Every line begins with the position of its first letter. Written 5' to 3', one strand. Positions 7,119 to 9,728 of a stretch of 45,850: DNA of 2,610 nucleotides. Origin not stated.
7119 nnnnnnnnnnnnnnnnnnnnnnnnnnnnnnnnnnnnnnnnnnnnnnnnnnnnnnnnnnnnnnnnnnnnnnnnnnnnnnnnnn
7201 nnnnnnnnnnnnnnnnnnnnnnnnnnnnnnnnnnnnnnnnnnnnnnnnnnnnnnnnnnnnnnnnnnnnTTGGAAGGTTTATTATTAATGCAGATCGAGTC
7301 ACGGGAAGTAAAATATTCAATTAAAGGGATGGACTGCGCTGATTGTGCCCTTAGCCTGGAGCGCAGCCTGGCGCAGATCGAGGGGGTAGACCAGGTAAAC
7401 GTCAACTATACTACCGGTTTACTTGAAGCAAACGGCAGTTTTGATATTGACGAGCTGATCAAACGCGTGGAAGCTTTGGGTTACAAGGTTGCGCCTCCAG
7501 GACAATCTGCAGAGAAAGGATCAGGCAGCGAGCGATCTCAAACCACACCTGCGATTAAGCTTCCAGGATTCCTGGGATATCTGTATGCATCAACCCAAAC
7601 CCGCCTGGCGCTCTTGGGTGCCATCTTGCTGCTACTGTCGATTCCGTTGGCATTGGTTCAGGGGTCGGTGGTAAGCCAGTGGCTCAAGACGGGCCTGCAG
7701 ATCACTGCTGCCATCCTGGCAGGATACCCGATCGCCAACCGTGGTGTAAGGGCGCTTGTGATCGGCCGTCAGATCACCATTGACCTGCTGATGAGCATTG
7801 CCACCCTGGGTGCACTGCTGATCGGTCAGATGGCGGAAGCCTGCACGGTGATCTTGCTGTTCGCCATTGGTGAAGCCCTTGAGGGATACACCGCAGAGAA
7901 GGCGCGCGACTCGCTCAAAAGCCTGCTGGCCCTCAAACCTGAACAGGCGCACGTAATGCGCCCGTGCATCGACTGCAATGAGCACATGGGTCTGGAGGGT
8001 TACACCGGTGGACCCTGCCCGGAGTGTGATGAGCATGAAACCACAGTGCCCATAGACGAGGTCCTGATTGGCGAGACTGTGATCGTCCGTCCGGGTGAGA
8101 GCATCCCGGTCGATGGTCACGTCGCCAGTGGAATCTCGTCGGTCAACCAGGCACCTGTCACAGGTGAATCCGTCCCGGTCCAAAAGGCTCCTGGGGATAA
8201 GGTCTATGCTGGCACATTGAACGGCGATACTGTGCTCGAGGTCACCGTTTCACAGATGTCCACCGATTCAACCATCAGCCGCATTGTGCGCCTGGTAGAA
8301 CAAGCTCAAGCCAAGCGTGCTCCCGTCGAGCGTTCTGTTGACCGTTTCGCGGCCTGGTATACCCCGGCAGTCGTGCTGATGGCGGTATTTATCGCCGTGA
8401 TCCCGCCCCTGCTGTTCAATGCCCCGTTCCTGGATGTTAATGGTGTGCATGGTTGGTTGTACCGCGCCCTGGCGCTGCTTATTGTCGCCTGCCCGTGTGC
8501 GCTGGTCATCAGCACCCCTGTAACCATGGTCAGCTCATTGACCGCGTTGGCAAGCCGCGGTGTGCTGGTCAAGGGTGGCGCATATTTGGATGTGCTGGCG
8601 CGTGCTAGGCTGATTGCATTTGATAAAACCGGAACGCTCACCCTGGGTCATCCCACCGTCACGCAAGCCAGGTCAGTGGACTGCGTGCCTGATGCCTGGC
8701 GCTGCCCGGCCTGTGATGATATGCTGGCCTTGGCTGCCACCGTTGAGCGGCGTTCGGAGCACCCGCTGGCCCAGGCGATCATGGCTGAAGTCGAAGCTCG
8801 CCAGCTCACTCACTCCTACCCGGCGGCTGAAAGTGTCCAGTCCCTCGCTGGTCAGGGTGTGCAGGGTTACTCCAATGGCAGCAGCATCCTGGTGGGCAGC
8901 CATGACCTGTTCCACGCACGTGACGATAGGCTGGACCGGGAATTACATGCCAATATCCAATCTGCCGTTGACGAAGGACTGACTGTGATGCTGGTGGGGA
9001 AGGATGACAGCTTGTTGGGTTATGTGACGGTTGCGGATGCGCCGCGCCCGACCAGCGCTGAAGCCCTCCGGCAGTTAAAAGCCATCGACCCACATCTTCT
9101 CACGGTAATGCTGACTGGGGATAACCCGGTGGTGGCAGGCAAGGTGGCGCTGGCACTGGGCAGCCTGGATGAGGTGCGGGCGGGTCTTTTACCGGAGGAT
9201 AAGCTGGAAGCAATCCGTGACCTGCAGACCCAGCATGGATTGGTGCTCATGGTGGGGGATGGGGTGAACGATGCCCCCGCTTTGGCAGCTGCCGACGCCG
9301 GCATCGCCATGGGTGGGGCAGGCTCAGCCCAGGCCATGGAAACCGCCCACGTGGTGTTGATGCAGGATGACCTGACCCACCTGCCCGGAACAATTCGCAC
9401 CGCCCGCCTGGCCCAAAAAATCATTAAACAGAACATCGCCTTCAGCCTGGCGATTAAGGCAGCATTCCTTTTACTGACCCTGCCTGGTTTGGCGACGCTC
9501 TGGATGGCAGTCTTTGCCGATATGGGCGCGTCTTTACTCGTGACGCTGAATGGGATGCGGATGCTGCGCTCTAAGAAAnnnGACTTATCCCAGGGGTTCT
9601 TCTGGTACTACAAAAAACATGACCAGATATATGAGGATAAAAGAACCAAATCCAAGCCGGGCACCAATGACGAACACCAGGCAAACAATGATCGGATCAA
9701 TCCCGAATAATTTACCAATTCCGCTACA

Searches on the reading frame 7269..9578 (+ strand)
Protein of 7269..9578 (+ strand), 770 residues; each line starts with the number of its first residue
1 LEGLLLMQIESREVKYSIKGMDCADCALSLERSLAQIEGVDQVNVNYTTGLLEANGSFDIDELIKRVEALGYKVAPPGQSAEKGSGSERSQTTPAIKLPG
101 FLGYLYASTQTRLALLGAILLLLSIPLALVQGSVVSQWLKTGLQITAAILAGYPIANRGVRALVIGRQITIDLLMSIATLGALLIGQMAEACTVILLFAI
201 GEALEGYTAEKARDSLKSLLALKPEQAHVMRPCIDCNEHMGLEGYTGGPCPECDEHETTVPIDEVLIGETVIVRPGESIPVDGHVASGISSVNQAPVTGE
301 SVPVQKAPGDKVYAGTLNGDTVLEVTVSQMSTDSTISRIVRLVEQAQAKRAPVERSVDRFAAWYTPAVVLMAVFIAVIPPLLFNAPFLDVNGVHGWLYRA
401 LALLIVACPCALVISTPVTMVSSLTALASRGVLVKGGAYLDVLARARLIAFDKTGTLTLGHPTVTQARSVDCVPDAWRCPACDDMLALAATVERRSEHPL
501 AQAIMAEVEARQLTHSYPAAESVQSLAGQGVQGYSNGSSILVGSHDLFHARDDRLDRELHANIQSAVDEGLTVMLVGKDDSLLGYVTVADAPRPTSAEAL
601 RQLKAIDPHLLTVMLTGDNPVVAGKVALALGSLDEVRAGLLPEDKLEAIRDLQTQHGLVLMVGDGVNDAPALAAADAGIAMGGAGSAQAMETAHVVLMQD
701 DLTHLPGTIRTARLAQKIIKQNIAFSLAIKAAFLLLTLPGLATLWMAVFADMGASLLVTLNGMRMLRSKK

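Call 48: search_protein_families(library=pfam, max_evalue=0.0001, proteins=[window:7269-9578:+])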
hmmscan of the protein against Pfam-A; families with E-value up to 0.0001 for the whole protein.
seq(770 aa): 3 families
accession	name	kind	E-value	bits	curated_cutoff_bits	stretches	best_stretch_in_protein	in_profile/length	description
PF00122.25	E1-E2_ATPase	-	1.6e-49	168.3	28.1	1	254-429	12-180/181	E1-E2 ATPase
PF00702.32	Hydrolase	-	7.3e-34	118.3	26.4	1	447-676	2-191/191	haloacid dehalogenase-like hydrolase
PF00403.32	HMA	-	1.7e-11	44.8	24.8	1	16-73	2-62/62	Heavy-metal-associated domain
